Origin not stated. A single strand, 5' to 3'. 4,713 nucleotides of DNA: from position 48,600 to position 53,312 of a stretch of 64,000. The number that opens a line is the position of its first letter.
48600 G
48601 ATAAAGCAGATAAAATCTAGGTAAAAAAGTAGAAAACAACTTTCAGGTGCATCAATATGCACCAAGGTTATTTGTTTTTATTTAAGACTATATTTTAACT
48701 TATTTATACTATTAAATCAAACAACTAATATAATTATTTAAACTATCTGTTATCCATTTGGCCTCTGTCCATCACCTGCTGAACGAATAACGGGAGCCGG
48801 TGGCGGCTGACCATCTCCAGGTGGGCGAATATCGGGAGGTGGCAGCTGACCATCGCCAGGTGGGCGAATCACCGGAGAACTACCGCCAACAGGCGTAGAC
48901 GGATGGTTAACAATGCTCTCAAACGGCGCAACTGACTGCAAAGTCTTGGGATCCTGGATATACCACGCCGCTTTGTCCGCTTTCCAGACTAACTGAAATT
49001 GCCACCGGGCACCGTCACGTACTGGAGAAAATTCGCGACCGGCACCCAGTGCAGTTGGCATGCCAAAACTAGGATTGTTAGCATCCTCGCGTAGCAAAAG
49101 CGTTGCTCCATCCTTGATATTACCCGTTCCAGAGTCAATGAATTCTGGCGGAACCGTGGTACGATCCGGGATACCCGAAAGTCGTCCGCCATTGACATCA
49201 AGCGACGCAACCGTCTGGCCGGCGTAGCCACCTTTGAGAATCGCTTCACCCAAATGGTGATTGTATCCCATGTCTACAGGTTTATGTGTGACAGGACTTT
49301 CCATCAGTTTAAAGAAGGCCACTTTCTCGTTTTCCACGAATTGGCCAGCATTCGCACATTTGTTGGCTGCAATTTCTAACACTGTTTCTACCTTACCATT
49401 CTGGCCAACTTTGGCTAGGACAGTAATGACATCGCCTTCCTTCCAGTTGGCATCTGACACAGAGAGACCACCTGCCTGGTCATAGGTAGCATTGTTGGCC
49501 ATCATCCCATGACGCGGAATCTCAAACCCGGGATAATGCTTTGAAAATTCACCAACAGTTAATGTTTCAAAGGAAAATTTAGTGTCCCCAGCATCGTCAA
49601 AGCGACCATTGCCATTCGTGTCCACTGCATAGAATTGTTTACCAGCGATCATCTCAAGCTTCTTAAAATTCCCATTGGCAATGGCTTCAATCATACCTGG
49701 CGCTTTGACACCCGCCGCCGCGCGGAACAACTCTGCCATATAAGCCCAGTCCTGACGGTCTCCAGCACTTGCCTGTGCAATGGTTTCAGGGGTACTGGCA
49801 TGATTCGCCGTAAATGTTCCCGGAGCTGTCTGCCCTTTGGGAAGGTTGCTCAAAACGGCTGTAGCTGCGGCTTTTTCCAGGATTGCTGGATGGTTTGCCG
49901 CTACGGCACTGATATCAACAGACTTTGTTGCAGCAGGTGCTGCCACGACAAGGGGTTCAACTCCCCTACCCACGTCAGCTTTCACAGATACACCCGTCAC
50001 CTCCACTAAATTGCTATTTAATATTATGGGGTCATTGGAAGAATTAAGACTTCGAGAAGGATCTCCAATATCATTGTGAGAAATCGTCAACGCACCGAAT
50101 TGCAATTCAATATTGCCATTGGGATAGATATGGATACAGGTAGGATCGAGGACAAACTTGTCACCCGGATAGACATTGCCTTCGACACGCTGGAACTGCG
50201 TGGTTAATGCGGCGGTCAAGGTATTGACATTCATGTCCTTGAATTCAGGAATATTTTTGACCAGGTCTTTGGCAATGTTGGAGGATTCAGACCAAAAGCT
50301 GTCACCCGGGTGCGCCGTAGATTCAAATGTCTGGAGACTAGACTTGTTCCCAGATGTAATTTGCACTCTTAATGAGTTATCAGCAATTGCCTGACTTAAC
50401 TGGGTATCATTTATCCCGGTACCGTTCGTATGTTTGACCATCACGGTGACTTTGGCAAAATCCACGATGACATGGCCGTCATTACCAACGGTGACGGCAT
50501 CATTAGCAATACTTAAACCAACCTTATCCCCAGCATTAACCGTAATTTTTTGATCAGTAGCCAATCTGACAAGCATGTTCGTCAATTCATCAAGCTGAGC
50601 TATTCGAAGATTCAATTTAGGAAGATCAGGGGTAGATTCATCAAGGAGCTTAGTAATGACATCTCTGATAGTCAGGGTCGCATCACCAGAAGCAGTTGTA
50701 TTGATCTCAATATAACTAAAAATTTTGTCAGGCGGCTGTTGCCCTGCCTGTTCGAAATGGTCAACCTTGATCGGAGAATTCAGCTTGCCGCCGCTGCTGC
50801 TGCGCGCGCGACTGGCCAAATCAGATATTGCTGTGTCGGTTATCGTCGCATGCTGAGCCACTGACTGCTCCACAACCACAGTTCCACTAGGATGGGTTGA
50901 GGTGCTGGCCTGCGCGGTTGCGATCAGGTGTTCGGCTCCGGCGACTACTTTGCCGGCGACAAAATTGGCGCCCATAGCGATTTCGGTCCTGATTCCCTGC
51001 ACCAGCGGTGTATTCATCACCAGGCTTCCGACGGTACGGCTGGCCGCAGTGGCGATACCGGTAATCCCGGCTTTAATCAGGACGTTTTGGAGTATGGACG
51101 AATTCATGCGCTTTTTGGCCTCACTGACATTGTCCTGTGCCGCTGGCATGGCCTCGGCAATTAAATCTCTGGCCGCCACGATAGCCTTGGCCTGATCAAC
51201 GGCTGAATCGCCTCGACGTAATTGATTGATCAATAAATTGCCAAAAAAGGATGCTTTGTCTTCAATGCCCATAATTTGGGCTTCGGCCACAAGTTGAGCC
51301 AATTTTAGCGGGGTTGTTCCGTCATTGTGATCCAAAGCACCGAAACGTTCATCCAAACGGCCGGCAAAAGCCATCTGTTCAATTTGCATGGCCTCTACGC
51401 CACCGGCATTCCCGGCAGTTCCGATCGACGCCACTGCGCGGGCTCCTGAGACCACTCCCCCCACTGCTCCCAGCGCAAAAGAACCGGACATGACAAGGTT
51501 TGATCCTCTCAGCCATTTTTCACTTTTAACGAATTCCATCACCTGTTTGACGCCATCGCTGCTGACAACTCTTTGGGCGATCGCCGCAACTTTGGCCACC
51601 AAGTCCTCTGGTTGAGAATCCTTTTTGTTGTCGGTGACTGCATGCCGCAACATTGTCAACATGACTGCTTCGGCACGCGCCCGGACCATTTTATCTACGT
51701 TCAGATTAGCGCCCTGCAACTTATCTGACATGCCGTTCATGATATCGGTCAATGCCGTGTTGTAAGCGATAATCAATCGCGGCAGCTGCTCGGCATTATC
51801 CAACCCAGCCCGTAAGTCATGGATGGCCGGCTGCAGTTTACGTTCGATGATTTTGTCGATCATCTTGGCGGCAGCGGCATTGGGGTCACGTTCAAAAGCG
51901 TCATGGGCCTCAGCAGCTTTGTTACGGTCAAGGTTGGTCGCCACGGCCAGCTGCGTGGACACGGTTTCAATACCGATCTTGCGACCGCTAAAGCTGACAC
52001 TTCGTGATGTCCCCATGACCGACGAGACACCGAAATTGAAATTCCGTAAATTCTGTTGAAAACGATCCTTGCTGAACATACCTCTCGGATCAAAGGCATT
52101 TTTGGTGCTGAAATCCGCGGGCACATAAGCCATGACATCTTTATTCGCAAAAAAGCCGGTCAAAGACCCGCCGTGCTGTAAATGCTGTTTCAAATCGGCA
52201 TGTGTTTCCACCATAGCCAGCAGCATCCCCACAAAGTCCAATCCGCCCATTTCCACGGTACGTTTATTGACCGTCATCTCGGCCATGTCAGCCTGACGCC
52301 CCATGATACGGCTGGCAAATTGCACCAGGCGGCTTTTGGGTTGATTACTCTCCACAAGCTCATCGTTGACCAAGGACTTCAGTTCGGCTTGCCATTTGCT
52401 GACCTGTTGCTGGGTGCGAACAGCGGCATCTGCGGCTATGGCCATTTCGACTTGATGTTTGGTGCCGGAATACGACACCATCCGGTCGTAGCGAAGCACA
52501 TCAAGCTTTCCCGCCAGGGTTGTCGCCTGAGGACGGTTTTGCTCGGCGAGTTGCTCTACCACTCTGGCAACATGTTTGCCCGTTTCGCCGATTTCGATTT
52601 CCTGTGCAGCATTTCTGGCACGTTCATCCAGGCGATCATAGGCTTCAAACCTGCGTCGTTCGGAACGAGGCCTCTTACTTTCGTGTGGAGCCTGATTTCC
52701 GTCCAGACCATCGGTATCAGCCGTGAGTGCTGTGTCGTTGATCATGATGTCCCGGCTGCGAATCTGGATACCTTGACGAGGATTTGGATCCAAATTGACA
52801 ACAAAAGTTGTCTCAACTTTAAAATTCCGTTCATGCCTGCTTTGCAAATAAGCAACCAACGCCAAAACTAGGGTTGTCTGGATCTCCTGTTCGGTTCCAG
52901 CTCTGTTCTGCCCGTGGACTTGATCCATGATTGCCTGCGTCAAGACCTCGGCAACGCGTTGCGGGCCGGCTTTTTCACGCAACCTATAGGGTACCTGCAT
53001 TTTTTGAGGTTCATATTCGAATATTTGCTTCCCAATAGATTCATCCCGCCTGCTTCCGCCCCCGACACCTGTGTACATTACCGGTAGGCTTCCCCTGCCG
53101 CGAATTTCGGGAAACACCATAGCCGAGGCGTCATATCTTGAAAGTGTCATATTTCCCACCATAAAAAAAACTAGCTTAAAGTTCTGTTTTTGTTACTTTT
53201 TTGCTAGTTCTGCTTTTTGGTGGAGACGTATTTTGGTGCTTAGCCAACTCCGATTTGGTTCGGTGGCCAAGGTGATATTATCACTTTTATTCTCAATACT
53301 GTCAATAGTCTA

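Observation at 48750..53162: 1470-aa orphan protein with no signal peptide, glycine-rich amphipathic segments and C-terminal PPGDGQ tandem repeats, encoded immediately upstream of the giant adhesin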

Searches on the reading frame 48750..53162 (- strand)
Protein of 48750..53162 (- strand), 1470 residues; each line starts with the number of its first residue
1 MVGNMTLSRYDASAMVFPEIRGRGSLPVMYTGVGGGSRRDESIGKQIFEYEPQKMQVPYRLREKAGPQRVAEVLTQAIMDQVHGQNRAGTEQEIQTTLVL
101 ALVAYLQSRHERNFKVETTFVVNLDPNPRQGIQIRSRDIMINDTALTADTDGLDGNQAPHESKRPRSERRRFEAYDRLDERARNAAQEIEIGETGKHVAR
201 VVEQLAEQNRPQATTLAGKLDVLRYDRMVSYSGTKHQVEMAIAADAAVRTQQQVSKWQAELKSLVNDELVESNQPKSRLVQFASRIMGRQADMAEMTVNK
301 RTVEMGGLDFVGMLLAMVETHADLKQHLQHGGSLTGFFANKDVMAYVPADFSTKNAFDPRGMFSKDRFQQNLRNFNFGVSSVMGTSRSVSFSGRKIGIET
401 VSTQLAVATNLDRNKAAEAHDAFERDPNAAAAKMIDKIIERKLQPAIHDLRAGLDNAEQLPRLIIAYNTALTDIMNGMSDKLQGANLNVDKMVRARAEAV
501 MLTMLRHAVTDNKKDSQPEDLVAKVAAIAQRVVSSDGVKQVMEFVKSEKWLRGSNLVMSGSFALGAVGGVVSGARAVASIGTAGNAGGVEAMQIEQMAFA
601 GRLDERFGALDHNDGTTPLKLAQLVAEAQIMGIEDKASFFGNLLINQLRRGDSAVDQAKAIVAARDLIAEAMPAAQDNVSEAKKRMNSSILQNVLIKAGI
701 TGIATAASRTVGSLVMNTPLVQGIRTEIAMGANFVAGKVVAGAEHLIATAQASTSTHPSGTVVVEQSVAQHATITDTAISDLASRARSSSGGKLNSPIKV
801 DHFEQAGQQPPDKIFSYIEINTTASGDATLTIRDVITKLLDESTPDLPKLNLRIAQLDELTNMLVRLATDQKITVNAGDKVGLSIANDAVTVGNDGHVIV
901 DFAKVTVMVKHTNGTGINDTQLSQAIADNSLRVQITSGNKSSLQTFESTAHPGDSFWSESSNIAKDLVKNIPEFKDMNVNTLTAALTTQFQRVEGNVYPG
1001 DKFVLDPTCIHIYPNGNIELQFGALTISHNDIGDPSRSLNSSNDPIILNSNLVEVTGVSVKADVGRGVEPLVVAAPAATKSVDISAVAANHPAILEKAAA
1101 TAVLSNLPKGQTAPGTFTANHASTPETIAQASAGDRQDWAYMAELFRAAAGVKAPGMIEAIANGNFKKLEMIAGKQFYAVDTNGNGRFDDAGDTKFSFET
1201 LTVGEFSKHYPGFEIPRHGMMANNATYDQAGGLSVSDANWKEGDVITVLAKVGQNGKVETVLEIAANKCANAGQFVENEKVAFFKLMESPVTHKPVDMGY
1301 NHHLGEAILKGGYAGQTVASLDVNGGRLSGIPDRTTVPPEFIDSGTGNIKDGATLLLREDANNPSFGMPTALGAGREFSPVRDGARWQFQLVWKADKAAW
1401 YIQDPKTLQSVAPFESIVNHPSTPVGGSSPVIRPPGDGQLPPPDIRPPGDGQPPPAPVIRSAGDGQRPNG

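Call 5: search_protein_families(library=pfam, proteins=[window:48750-53162:-], max_evalue=0.01)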
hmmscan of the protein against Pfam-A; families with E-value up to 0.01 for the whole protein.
window:48750-53162:- (1470 aa): 0 families

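Call 6: search_protein_families(library=ncbifam, proteins=[window:48750-53162:-], max_evalue=0.01)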
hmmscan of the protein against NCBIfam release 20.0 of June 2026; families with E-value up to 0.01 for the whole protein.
window:48750-53162:- (1470 aa): 0 families

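Call 7: find_homologous_proteins(query=window:48750-53162:-, max_evalue=0.001)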
Query window:48750-53162:- (1470 aa): 1 proteins with E <= 0.001 among 8000 candidates.
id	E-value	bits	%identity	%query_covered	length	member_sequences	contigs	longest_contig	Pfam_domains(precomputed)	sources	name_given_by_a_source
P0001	0.0e+0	3255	100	100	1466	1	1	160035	-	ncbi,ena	-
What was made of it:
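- Checked: The database entry P0001 is 1466 aa and starts at M5 (ATG 53150) (call 7).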

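Call 8: search_solved_structures(query=window:48750-53162:-, max_evalue=1)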
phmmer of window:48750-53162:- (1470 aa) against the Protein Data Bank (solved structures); distinct sequences matched with E-value up to 1: 2.
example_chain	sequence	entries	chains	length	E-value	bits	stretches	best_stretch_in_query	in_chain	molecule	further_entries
5lfi_A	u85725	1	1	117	0.71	10.6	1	419-474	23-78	Lactococcin-A immunity protein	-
8hfs_B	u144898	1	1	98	0.95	10.1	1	422-474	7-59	Lactococcin-A immunity protein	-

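Call 9: find_encoding_contigs(protein=P0001, flank=10000, max_places=6)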
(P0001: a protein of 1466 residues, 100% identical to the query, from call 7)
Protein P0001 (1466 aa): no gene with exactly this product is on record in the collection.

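Call 10: list_cluster_members(proteins=[P0001])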
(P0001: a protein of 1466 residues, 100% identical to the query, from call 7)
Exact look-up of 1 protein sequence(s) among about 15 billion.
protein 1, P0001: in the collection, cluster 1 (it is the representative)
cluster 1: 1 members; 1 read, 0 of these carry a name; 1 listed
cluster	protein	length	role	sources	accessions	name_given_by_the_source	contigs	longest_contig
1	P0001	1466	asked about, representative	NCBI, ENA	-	-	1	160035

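Call 13: find_related_loci(query=window:48750-53162:-, collection=genome_contigs, flank=10000)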
Query window:48750-53162:- (1470 aa) in genome_contigs; peptide patterns used: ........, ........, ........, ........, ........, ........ (x = any residue, [..] = any of these).
97 stretches matched a pattern, but none encodes a relative of the query by tblastn (E <= 1e-3).

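Call 14: search_protein_families(library=phrogs, proteins=[window:48750-53162:-], max_evalue=0.01)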
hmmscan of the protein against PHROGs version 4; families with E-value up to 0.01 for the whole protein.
window:48750-53162:- (1470 aa): 1 family
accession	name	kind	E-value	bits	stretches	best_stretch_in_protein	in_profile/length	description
phrog_24630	-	head and packaging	0.0057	16.7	0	973-1060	206-293/390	virion structural protein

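Call 27: search_protein_representatives(protein=window:49563-53162:-)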
Query: 1200 residues. Proteins with E-value up to 0.001 (for the whole library): 1; up to 1e-10: 1; up to 1e-30: 1. The best 1 are listed.
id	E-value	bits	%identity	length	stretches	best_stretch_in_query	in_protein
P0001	0.0e+00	2607.3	100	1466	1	5-1200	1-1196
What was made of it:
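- Tried and rejected: Exhaustive phmmer of aa 1-1200 against 1.84 billion representatives (call 27).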

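Call 33: find_related_loci(query=window:48750-53162:-, collection=metagenome_contigs, flank=10000)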
Query window:48750-53162:- (1470 aa) in metagenome_contigs; peptide patterns used: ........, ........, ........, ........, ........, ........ (x = any residue, [..] = any of these).
210 stretches matched a pattern, but none encodes a relative of the query by tblastn (E <= 1e-3).

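Call 34: find_related_loci(query=window:48750-53162:-, collection=viral_contigs, flank=10000)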
Query window:48750-53162:- (1470 aa) in viral_contigs; peptide patterns used: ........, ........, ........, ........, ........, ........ (x = any residue, [..] = any of these).
16 stretches matched a pattern, but none encodes a relative of the query by tblastn (E <= 1e-3).
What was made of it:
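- Tried and rejected: Pattern + tblastn scans of GTDB species genomes (call 13), JGI metagenomes (call 33) and IMG/VR (call 34).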

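Call 35: search_dna_similar(query=window:48750-53162:-, collection=phages, mode=protein, max_evalue=0.01)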
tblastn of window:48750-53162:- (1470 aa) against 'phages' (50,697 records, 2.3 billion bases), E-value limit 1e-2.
No match.
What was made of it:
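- On Phage tape-measure proteins: There was no phage or viral match (calls 34, 35).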

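Call 53: search_protein_families(library=padloc, proteins=[window:48750-53162:-], max_evalue=0.1)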
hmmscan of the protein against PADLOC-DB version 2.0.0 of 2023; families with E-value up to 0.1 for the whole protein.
window:48750-53162:- (1470 aa): 0 families

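Call 81: search_dna_similar(query=window:48750-53162:-, collection=plasmids, mode=protein, max_evalue=0.01)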
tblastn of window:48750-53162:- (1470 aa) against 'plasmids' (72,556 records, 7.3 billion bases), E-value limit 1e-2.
No match.
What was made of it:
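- Closest known: Phage tape-measure proteins and T5 Pb2-like tail proteins. Different: No phage, plasmid or viral-contig match (calls 14, 34, 35, 81).
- No match in 50,697 phage records, 72,556 plasmids or IMG/VR (calls 34, 35, 81).
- Tried and rejected: tblastn against phage and plasmid records (calls 35, 81).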

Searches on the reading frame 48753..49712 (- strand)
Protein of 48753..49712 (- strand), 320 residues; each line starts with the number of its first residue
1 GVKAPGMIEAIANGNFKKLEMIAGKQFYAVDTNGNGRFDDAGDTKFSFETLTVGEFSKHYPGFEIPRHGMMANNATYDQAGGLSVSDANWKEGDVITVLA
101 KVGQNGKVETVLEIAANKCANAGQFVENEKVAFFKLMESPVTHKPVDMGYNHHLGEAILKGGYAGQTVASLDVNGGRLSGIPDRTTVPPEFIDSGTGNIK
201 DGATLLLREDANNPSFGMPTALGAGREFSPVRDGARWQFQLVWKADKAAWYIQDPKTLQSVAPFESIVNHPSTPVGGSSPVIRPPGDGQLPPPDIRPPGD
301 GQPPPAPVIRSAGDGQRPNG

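Call 29: search_protein_families(library=pfam, proteins=[window:48753-49562:-], max_evalue=5)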
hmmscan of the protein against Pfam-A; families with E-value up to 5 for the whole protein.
seq(270 aa): 1 family
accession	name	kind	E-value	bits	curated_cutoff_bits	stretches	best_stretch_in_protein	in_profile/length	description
PF22408.1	PsV_CP_C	-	0.0088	16.6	27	1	111-127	17-33/52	PsV, capsid protein, C-terminal domain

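Call 80: search_solved_structures(query=window:48753-49712:-, max_evalue=10)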
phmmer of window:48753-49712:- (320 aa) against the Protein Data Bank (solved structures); distinct sequences matched with E-value up to 10: 3.
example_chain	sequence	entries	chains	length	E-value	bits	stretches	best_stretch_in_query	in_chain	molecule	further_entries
7fe5_A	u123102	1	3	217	0.29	13.5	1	157-296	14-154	AvmM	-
7fe0_A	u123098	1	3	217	0.4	13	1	214-296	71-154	AvmM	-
7fe6_A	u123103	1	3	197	0.72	12.2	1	222-296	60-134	AvmM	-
